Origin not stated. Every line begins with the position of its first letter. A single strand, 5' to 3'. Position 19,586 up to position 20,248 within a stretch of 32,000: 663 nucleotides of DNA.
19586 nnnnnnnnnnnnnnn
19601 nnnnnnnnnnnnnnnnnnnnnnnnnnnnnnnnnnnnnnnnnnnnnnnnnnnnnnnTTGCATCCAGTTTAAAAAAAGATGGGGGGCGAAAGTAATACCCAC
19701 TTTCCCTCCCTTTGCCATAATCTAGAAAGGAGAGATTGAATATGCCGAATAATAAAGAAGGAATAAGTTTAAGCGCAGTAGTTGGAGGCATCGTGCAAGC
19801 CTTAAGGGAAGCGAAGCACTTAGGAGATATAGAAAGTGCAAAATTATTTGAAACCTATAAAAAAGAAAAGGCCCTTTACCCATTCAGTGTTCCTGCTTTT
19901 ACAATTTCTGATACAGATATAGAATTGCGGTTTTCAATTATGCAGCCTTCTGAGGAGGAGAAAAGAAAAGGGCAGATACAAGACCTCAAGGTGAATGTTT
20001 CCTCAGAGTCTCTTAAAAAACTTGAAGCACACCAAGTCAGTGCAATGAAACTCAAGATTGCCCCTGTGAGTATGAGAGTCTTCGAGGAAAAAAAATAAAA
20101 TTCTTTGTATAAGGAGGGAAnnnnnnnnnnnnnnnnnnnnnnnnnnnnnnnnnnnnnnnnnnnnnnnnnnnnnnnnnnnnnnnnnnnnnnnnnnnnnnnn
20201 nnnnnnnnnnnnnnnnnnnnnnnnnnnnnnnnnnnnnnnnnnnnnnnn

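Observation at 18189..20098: Triad of paralogs sharing an N-terminal helix motif and a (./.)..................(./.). strand motif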

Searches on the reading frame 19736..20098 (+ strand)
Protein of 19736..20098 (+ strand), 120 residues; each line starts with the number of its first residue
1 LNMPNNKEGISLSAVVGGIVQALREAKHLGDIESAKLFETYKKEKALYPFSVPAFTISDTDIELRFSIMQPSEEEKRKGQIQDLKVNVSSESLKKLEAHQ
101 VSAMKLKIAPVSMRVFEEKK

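Call 3: search_protein_families(library=pfam, proteins=[window:19736-20098:+], max_evalue=1)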
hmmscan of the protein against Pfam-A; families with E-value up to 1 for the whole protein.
window:19736-20098:+ (120 aa): 0 families

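Call 4: search_protein_families(library=ncbifam, proteins=[window:19736-20098:+], max_evalue=1)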
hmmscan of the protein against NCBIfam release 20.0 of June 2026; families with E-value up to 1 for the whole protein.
window:19736-20098:+ (120 aa): 0 families

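Call 6: search_protein_families(library=padloc, proteins=[window:19736-20098:+], max_evalue=0.1)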
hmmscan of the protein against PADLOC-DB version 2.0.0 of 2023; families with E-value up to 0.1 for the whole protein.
window:19736-20098:+ (120 aa): 0 families

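Call 7: search_protein_families(library=phrogs, proteins=[window:19736-20098:+], max_evalue=0.1)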
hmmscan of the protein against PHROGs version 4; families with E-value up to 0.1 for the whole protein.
window:19736-20098:+ (120 aa): 0 families

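Call 13: find_homologous_proteins(query=window:19736-20098:+, max_evalue=0.001)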
Query window:19736-20098:+ (120 aa): 21 proteins with E <= 0.001 among 42 candidates.
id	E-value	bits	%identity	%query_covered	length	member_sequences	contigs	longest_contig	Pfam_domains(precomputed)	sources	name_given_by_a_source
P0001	6.5e-67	240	100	98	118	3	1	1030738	PF27375.1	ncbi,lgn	-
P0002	2.9e-46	174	73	98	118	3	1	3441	PF27375.1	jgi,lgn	jgi:hypothetical protein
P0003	4.4e-46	173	72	97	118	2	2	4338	PF27375.1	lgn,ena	-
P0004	3.1e-45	170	69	98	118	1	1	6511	PF27375.1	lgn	-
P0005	7.3e-45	169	70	97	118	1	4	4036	PF27375.1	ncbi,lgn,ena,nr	ncbi:hypothetical protein KA005_84620 [bacterium]|nr:hypothetical protein [bacterium]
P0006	1.7e-43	165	69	100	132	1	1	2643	PF27375.1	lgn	-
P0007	1.9e-43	165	70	97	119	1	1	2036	PF27375.1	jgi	-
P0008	3.0e-43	164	66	97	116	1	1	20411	PF27375.1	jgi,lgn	jgi:hypothetical protein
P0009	3.0e-42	161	66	97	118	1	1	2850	PF27375.1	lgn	-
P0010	4.3e-42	160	68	98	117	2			PF27375.1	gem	-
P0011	1.0e-41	159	67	97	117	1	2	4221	PF27375.1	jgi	jgi:hypothetical protein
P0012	3.0e-41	158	66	97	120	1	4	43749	PF27375.1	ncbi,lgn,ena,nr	ncbi:MAG: hypothetical protein QNJ47_18690 [Nostocaceae cyanobacterium]|nr:hypothetical protein [Nos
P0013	1.5e-40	155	67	98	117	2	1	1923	PF27375.1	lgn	-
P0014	1.4e-39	152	64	98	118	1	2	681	PF27375.1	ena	-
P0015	1.5e-38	149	65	98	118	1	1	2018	PF27375.1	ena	-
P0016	3.1e-38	148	63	97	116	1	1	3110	PF27375.1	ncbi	ncbi:MAG: hypothetical protein ACFFCW_43800 [Candidatus Hodarchaeota archaeon]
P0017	1.2e-37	146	64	97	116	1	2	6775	PF27375.1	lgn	-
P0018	2.3e-36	142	61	97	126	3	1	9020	PF27375.1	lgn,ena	-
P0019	7.4e-36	140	60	98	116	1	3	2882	PF27375.1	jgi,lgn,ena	jgi:hypothetical protein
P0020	1.3e-32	130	59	96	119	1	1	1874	PF27375.1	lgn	-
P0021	6.3e-31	124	57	97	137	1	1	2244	PF27375.1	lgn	-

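Call 19: search_solved_structures(query=window:19736-20098:+, max_evalue=10)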
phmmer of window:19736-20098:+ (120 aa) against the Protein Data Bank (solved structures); distinct sequences matched with E-value up to 10: 3.
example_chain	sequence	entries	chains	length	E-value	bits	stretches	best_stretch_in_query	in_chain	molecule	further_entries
7mrq_A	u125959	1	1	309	0.9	13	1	35-99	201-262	Contactin-4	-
7mrk_B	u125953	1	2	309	1.2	12.6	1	40-98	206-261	Contactin-4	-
7n7g_A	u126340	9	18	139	1.8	12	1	43-99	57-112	Metallothiol transferase FosB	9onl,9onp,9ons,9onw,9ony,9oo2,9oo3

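Call 29: find_related_loci(query=A1, collection=genome_contigs, flank=6000)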
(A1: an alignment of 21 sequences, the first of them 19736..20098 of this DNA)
Query A1 (120 aa) in genome_contigs; peptide patterns used: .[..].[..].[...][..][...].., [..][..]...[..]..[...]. (x = any residue, [..] = any of these).
108 stretches matched a pattern; 3 encode a relative of the query (tblastn E <= 1e-3); 3 distinct loci.
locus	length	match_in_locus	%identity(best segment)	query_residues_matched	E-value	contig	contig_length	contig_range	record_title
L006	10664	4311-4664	65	1-118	4e-50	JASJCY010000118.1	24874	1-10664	MAG: Nostocaceae cyanobacterium isolate MO_167.B47 MO_167.c_1796, whole genome shotgun sequence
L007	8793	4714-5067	62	1-118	4e-47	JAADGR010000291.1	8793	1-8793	MAG: Calditrichota bacterium isolate M_MetaBat.126 contig-127_19676, whole genome shotgun sequence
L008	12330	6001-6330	59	10-118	3e-42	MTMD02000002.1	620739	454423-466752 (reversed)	MAG: Candidatus Pyrohabitans jungbluthii isolate JdFR-16 NRA7_88_11_length_620739_cov_553, whole genome shotgun sequence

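Call 30: search_protein_representatives(alignment_id=A1)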
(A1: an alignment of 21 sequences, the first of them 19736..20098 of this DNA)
Query: 21 sequences, 118 profile positions. Proteins with E-value up to 0.001 (for the whole library): 397; up to 1e-10: 43; up to 1e-30: 7. The best 150 are listed.
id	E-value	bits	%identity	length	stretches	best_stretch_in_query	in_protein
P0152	1.3e-44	167.0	-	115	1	1-118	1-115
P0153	1.0e-41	157.7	-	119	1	1-117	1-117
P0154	1.6e-40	153.9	-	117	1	1-116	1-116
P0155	2.8e-39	149.8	-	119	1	1-117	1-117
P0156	1.0e-35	138.4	-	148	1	7-117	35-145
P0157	4.1e-34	133.2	-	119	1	1-118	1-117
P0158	1.8e-33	131.1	-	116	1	1-115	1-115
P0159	7.4e-29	116.2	-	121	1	8-117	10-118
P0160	3.0e-28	114.3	-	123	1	7-115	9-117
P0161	4.3e-24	100.8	-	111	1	5-115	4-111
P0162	2.2e-23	98.6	-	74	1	46-117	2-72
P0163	4.3e-23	97.6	-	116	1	6-112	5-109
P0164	6.7e-23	97.0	-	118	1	8-116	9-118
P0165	1.3e-22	96.1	-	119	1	5-112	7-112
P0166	1.3e-22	96.0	-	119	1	1-117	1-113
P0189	4.4e-12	62.1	-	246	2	10-83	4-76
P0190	1.3e-11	60.6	-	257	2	8-67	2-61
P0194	5.9e-11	58.5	-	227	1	3-114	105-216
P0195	1.5e-10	57.2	-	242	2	9-73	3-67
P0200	1.1e-09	54.4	-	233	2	8-81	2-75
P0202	2.2e-09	53.4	-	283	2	9-87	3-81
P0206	4.5e-09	52.4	-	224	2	8-94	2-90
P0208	6.2e-09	52.0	-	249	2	11-100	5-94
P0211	7.7e-09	51.6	-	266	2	9-94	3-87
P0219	4.4e-08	49.2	-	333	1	8-94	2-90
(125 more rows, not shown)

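Call 32: search_protein_families(library=pfam, proteins=[P0189, P0190, P0195, P0200, P0202, P0206, P0208, P0211, P0219, P0194], max_evalue=0.01)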
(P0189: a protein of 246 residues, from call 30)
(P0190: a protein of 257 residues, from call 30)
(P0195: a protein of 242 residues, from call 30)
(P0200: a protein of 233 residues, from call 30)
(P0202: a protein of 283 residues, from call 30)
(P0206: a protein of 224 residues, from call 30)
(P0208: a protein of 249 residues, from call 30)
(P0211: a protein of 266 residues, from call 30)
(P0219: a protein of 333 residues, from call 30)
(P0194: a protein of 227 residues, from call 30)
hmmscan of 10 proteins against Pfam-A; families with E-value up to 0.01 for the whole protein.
P0189 (246 aa): 1 family
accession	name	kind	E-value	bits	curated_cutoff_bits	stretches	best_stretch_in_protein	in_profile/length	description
PF23796.1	DUF7174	-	0.00073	19.7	27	1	53-125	80-147/153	Family of unknown function (DUF7174)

P0190 (257 aa): 0 families

P0195 (242 aa): 0 families

P0200 (233 aa): 0 families

P0202 (283 aa): 0 families

P0206 (224 aa): 0 families

P0208 (249 aa): 1 family
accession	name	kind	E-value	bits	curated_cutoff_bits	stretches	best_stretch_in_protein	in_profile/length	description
PF18046.7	FKBP26_C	-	0.00061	20.4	27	0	182-232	9-58/72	FKBP26_C-terminal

P0211 (266 aa): 0 families

P0219 (333 aa): 0 families

P0194 (227 aa): 1 family
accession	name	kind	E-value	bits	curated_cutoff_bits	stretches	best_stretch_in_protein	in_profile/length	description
PF12836.13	HHH_3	-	9.7e-07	29.2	27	1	51-93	22-64/65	Helix-hairpin-helix motif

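Call 48: search_protein_families(library=pfam, proteins=[L008:6343-6999:+, L008:7203-8348:+, L008:3879-4424:+], max_evalue=1)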
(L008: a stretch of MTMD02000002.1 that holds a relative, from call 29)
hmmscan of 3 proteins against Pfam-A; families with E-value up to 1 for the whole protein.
L008:6343-6999:+ (218 aa): 0 families

L008:7203-8348:+ (381 aa): 3 families
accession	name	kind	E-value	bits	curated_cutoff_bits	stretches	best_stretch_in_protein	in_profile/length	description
PF21011.2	CetZ_C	-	2.6e-68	229.4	21.6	1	176-354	1-180/180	Tubulin-like CetZ, C-terminal domain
PF00091.31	Tubulin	-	3.5e-30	106.1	33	1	3-174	2-187/190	Tubulin/FtsZ family, GTPase domain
PF13809.12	Tubulin_2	-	9.3e-06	25.6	27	1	100-157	163-231/356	Tubulin like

L008:3879-4424:+ (181 aa): 4 families
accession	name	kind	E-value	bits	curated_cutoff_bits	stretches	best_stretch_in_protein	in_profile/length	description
PF02834.22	LigT_PEase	-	3.2e-32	111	23.3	2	14-87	11-87/87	LigT like Phosphoesterase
PF13563.12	2_5_RNA_ligase2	-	2.2e-16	60.7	27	1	24-161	12-146/152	2'-5' RNA ligase superfamily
PF10469.15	AKAP7_NLS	-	5.6e-13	49.7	24.4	1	24-180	32-208/208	AKAP7 2'5' RNA ligase-like domain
PF09749.15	HVSL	-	0.002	18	26.8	1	29-137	83-202/242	Uncharacterised conserved protein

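Call 50: search_solved_structures(query=L008:6343-6999:+, max_evalue=10, show_alignments=2)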
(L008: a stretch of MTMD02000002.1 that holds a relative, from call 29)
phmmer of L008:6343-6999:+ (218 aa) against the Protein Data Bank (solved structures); distinct sequences matched with E-value up to 10: 1.
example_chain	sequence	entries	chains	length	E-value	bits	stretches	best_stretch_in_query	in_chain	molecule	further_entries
1j99_A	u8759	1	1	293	0.038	16.8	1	55-179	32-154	ALCOHOL SULFOTRANSFERASE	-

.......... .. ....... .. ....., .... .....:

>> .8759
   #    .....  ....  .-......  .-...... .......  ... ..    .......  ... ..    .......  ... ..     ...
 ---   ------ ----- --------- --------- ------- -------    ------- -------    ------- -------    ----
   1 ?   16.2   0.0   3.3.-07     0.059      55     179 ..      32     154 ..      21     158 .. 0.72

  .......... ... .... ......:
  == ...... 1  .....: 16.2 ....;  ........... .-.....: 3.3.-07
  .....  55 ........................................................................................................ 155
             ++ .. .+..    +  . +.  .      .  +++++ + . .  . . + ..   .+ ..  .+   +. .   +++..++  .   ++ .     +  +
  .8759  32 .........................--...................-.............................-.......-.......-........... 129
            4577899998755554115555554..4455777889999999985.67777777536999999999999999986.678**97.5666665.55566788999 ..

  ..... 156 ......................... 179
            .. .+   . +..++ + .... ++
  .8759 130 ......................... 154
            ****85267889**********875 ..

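Call 62: predict_structure(alignment_id=A4)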
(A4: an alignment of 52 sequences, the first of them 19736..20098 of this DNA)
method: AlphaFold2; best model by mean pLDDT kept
length: 120 residues; sequences in the alignment: 52
mean_pLDDT: 88.9   pTM: 0.72
mean pLDDT of the five models: 88.9, 88.3, 87.2, 86.9, 84.3
residues with pLDDT >= 90: 87; 70-90: 21; 50-70: 11; < 50: 1
segments of 3 or more residues with pLDDT < 50: none
pLDDT, mean of each block of 10 residues (from residue 1): 67 96 96 96 95 93 95 71 92 96 95 75
secondary structure, 60 per line:
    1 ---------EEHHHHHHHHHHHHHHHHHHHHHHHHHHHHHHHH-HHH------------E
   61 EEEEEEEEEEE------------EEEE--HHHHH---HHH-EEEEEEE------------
elements in order: H12-43 E60-71 E84-87 H90-94 E102-108

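Call 66: fold_search(model_id=the predicted structure, library=pdb)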
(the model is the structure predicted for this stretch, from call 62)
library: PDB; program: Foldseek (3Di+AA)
matches with E <= 10: 41; with E <= 0.001: 0
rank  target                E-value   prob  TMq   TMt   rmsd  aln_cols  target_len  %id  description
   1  7ckq_G                3.0e+00  0.06  0.26  0.12  21.8       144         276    8  The cryo-EM structure of B. subtilis BmrR transcription activation complex (released 2020-12-16)
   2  4unt_A                3.9e+00  0.02  0.13  0.14  17.0       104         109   10  Induced monomer of the Mcg variable domain (released 2014-08-27)
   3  8a22_Bj               4.4e+00  0.03  0.20  0.07  17.8       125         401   14  Structure of the mitochondrial ribosome from Polytomella magna (released 2022-11-16)
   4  6h6k_A                4.7e+00  0.05  0.20  0.07   8.0        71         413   11  The structure of the FKR mutant of the archaeal translation initiation factor 2 gamma subunit in complex with GDPCP, o (released 2019-04-17)
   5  7oya_U2               5.0e+00  0.02  0.21  0.25  17.2        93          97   13  Cryo-EM structure of the 1 hpf zebrafish embryo 80S ribosome (released 2022-07-13)
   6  4hqp_F                5.7e+00  0.02  0.16  0.24  15.0        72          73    7  Alpha7 nicotinic receptor chimera and its complex with Alpha bungarotoxin (released 2013-07-17)
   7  8ouw_D                5.7e+00  0.02  0.21  0.13  15.4       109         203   14  Cryo-EM structure of CMG helicase bound to TIM-1/TIPN-1 and homodimeric DNSN-1 on fork DNA (Caenorhabditis elegans) (released 2023-08-16)
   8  6vlz_AH               5.7e+00  0.01  0.12  0.12  21.8       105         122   14  Structure of the human mitochondrial ribosome-EF-G1 complex (ClassI) (released 2020-08-05)
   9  3tj8_B                6.5e+00  0.02  0.18  0.15  13.1        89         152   15  Crystal structure of Helicobacter pylori UreE bound to Ni2+ (released 2011-11-02)
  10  6wjd_F                6.5e+00  0.02  0.22  0.07  23.1       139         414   11  SA-like state of human 26S Proteasome with non-cleavable M1-linked hexaubiquitin and E3 ubiquitin ligase E6AP/UBE3A (released 2020-08-05)
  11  3j9m_AH               6.5e+00  0.01  0.13  0.13  20.8       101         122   14  Structure of the human mitochondrial ribosome (class 1) (released 2015-04-15)
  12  7ulq_L                7.4e+00  0.01  0.14  0.23  14.5        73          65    8  Recombinant Hannalgesin (released 2023-05-03)
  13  8hkx_S10P             7.4e+00  0.01  0.16  0.18  18.7        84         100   13  Cryo-EM Structures and Translocation Mechanism of Crenarchaeota Ribosome (released 2023-08-16)
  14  3jd5_J                7.4e+00  0.01  0.16  0.15  18.4       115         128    9  Cryo-EM structure of the small subunit of the mammalian mitochondrial ribosome (released 2016-07-13)
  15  4v5z_Aj               7.4e+00  0.01  0.09  0.12  18.0        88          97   16  Structure of a mammalian 80S ribosome obtained by docking homology models of the RNA and proteins into an 8.7 A cryo- (released 2014-07-09)
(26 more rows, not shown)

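Call 78: search_protein_families(library=pfam, alignment_id=A6, max_evalue=0.01)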
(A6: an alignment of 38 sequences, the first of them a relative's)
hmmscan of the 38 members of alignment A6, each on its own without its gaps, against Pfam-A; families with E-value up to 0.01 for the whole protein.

A. member 1, L008:6343-6999:+ (218 aa): 0 families

B. families by the number of members that match (of 38 scanned): 19 families
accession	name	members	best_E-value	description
PF12802.13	MarR_2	2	1.6e-05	MarR family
PF03793.24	PASTA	1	1.1e-19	PASTA domain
PF18967.5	PycTM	1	4e-19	Pycsar effector protein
PF00561.26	Abhydrolase_1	1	2.1e-15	alpha/beta hydrolase fold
PF01374.23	Glyco_hydro_46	1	7.7e-15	Glycosyl hydrolase family 46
PF12146.15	Hydrolase_4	1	5.6e-14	Serine aminopeptidase, S33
PF00211.25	Guanylate_cyc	1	5.3e-13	Adenylate and Guanylate cyclase catalytic domain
PF18933.6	PsbP_2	1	1.9e-08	PsbP-like protein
PF14229.12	DUF4332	1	1.5e-06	Domain of unknown function (DUF4332)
PF11611.13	DUF4352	1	1.9e-06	Domain of unknown function (DUF4352)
PF00127.26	Copper-bind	1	3.3e-06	Copper binding proteins, plastocyanin/azurin family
PF08786.17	DcrB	1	3.4e-06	DcrB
PF12840.13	HTH_20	1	0.0003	Helix-turn-helix domain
PF21827.1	New_glue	1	0.00057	New glue protein family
PF01789.22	PsbP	1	0.00057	PsbP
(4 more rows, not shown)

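Call 99: search_solved_structures(query=A8, max_evalue=10, show_alignments=2)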
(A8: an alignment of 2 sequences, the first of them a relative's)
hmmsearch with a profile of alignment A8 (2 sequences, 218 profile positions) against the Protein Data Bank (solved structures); distinct sequences matched with E-value up to 10: 1.
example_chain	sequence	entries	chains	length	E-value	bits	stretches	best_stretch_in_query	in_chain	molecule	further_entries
3hwc_A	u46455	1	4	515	0.68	12.6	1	34-72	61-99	Chlorophenol-4-monooxygenase component 2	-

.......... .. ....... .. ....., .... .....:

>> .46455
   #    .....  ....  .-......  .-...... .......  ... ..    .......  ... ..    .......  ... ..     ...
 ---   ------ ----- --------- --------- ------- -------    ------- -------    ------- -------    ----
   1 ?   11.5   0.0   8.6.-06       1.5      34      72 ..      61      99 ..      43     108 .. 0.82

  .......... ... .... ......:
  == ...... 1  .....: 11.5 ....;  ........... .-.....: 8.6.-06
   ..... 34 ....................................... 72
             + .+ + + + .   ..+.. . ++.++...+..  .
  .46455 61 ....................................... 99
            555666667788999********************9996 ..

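Call 100: search_protein_families(library=ncbifam, proteins=[L008:6343-6999:+], max_evalue=1)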
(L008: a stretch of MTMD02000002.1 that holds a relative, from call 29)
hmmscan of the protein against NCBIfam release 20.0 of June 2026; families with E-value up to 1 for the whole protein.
L008:6343-6999:+ (218 aa): 0 families

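Call 113: find_related_loci(query=A1, collection=viral_contigs, flank=5000)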
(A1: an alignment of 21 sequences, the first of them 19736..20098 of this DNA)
Query A1 (120 aa) in viral_contigs; peptide patterns used: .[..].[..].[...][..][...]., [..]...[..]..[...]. (x = any residue, [..] = any of these).
50 stretches matched a pattern, but none encodes a relative of the query by tblastn (E <= 1e-3).
